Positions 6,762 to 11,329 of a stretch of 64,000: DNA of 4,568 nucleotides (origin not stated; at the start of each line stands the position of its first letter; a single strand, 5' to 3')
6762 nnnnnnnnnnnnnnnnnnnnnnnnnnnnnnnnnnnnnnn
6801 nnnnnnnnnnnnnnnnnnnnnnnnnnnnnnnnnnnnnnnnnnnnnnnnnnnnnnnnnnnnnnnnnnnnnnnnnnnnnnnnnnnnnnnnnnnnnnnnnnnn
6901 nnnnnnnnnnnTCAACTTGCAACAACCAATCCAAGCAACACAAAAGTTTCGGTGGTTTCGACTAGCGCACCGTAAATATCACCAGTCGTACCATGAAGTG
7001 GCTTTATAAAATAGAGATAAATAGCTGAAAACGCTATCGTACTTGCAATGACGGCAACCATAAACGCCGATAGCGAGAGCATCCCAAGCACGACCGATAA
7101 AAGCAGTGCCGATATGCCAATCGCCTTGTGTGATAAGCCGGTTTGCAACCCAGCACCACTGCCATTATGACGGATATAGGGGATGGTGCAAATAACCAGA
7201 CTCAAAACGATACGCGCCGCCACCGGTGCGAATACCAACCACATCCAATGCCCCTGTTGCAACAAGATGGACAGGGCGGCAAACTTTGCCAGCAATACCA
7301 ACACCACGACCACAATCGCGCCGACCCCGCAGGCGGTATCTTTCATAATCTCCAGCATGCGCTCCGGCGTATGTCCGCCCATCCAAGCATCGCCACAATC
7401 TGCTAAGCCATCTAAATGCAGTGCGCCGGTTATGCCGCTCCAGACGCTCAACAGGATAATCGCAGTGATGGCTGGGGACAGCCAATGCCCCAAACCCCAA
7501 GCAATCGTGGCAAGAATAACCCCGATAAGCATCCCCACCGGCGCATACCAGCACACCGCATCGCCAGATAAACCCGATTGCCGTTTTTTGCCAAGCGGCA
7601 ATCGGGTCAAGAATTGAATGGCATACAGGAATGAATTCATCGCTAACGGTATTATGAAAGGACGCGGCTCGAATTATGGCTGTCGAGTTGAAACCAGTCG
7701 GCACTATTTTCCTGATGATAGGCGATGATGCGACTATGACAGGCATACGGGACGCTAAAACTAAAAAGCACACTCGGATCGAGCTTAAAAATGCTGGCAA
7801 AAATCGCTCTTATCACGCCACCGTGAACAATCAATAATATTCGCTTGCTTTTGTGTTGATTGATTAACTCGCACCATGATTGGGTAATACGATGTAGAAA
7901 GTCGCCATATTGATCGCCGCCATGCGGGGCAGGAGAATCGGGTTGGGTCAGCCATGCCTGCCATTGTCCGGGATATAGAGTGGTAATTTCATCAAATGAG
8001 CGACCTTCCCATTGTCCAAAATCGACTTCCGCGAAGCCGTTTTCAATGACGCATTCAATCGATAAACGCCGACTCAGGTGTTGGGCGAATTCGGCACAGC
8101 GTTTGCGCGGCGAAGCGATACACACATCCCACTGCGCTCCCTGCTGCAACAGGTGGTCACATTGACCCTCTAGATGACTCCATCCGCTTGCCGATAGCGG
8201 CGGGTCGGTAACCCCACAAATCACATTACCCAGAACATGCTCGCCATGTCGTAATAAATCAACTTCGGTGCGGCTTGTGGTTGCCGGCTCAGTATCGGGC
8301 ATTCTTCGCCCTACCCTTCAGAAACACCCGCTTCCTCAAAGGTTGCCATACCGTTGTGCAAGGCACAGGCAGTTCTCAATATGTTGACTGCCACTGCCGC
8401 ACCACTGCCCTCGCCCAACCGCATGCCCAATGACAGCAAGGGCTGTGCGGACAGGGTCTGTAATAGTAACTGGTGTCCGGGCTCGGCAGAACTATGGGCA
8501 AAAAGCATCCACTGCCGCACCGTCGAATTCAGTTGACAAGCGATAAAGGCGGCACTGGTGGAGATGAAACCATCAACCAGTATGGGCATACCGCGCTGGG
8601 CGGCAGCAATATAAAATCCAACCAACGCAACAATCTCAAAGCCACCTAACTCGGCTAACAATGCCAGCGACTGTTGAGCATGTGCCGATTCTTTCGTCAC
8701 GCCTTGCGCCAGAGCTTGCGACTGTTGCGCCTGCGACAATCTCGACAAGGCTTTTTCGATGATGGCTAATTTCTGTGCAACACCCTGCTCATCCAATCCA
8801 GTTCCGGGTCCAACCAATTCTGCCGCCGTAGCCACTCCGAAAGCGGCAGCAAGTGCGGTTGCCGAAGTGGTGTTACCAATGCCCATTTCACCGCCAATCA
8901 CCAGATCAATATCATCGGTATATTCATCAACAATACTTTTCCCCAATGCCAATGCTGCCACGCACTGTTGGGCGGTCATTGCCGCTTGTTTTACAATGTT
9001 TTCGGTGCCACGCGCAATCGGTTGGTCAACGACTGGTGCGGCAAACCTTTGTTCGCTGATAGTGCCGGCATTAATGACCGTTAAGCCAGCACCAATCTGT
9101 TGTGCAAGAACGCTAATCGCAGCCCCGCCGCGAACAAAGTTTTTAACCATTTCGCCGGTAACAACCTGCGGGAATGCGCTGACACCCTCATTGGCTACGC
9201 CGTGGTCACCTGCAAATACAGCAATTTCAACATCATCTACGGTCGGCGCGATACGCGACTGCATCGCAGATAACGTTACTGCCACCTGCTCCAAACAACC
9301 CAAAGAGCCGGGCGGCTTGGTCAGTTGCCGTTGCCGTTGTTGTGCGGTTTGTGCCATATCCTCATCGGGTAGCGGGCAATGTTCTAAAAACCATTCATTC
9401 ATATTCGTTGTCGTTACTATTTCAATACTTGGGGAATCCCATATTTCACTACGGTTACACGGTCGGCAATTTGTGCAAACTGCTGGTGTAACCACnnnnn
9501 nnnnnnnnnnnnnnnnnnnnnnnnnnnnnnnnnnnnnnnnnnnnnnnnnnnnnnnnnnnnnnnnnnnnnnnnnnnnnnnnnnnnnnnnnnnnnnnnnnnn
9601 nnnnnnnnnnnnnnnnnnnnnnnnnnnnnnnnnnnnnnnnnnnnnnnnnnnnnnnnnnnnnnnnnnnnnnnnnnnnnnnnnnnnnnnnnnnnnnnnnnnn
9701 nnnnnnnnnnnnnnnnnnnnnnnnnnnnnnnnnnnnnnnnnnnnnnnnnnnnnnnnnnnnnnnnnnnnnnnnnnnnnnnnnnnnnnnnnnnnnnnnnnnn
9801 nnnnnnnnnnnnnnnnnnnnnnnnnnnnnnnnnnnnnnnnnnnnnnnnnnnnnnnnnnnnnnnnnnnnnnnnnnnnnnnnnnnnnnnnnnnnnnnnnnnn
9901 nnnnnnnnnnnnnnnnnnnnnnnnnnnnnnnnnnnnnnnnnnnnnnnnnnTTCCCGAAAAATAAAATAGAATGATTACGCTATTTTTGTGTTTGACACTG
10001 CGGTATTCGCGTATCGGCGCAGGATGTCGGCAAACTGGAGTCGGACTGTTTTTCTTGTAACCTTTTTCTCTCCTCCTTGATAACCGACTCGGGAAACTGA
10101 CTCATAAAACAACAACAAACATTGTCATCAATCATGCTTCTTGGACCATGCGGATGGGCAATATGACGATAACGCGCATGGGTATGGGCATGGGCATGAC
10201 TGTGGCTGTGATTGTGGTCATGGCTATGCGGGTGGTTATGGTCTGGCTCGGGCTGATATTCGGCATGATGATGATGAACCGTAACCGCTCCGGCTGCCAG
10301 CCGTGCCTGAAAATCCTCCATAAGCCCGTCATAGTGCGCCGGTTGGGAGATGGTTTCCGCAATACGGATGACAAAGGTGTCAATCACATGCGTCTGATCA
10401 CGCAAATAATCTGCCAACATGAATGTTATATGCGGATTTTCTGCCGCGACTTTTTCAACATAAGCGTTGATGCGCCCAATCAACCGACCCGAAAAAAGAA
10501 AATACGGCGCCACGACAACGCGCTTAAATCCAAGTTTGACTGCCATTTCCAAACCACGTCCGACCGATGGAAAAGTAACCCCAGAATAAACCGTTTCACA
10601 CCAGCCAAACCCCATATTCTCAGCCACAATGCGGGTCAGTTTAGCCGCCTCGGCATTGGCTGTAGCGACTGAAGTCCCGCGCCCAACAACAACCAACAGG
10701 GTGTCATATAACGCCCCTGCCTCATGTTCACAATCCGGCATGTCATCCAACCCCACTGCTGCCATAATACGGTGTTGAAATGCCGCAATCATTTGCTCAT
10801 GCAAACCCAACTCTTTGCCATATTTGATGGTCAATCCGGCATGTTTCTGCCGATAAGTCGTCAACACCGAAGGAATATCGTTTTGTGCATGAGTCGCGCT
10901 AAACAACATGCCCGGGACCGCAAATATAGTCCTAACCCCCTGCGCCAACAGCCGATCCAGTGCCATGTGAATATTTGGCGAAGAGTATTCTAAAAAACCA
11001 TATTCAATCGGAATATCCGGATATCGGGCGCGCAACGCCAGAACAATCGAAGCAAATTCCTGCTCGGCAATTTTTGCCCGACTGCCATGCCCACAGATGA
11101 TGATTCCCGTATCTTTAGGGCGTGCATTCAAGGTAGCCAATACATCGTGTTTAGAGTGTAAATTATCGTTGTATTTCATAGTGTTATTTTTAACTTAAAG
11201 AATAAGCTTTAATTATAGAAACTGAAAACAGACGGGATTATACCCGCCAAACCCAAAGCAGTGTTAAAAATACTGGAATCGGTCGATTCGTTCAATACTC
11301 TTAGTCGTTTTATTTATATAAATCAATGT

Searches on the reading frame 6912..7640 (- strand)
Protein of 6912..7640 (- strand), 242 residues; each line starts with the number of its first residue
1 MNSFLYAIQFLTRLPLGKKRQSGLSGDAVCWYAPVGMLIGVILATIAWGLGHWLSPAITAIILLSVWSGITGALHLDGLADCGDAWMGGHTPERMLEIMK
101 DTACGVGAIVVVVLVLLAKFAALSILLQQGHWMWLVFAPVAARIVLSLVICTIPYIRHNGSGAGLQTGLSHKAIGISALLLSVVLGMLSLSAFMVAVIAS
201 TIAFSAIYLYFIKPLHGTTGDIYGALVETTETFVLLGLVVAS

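Call 61: search_protein_families(library=pfam, proteins=[window:6912-7640:-], max_evalue=0.00001)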
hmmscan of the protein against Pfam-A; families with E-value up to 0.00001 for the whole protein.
window:6912-7640:- (242 aa): 1 family
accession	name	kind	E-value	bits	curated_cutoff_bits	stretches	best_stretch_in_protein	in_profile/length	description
PF02654.20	CobS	-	1.4e-47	163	23.2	1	7-236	1-207/207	Cobalamin-5-phosphate synthase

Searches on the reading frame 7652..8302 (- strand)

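Call 61: search_protein_families(library=pfam, proteins=[window:7652-8302:-], max_evalue=0.00001)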
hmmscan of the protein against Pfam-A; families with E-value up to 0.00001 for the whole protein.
window:7652-8302:- (216 aa): 1 family
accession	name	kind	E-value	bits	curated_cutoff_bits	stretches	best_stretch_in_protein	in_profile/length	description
PF00300.27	His_Phos_1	-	3.1e-38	131.9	21.7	1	16-201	3-188/194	Histidine phosphatase superfamily (branch 1)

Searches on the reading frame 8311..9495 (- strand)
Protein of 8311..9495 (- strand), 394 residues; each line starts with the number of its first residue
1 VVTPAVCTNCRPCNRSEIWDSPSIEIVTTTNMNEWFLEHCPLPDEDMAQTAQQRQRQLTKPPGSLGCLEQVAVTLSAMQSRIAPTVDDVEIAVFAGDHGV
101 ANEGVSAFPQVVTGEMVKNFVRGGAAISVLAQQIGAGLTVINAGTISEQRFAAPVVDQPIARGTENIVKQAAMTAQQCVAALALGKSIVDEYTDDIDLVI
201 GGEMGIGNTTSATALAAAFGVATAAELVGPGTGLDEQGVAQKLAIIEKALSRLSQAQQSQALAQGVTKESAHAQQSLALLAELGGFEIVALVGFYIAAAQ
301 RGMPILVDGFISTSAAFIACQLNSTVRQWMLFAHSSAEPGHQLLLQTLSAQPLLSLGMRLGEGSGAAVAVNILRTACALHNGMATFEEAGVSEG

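Call 61: search_protein_families(library=pfam, proteins=[window:8311-9495:-], max_evalue=0.00001)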
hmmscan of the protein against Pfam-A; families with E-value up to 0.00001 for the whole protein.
window:8311-9495:- (394 aa): 1 family
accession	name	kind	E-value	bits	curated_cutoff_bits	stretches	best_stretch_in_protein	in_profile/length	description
PF02277.22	DBI_PRT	-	3.2e-122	408.3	22.6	1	42-391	3-329/329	Phosphoribosyltransferase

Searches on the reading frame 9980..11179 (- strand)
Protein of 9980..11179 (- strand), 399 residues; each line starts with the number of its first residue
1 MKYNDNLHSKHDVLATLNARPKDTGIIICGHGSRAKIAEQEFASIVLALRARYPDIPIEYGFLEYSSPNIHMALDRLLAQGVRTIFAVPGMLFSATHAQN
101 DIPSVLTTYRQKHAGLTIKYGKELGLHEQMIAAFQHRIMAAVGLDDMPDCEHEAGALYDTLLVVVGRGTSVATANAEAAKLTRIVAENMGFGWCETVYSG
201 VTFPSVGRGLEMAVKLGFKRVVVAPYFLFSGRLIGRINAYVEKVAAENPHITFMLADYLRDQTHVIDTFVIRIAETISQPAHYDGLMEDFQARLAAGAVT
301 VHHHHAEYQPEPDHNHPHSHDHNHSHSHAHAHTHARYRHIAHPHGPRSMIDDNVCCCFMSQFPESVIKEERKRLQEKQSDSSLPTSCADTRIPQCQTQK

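Call 61: search_protein_families(library=pfam, proteins=[window:9980-11179:-], max_evalue=0.00001)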
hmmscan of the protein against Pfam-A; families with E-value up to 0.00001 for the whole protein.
window:9980-11179:- (399 aa): 2 families
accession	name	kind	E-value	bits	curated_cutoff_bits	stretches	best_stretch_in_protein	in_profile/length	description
PF01903.22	CbiX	-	2.7e-45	153.5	22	2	31-135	1-105/106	CbiX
PF06180.16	CbiK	-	1.1e-06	28.6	26.2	0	19-140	137-259/262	Cobalt chelatase (CbiK)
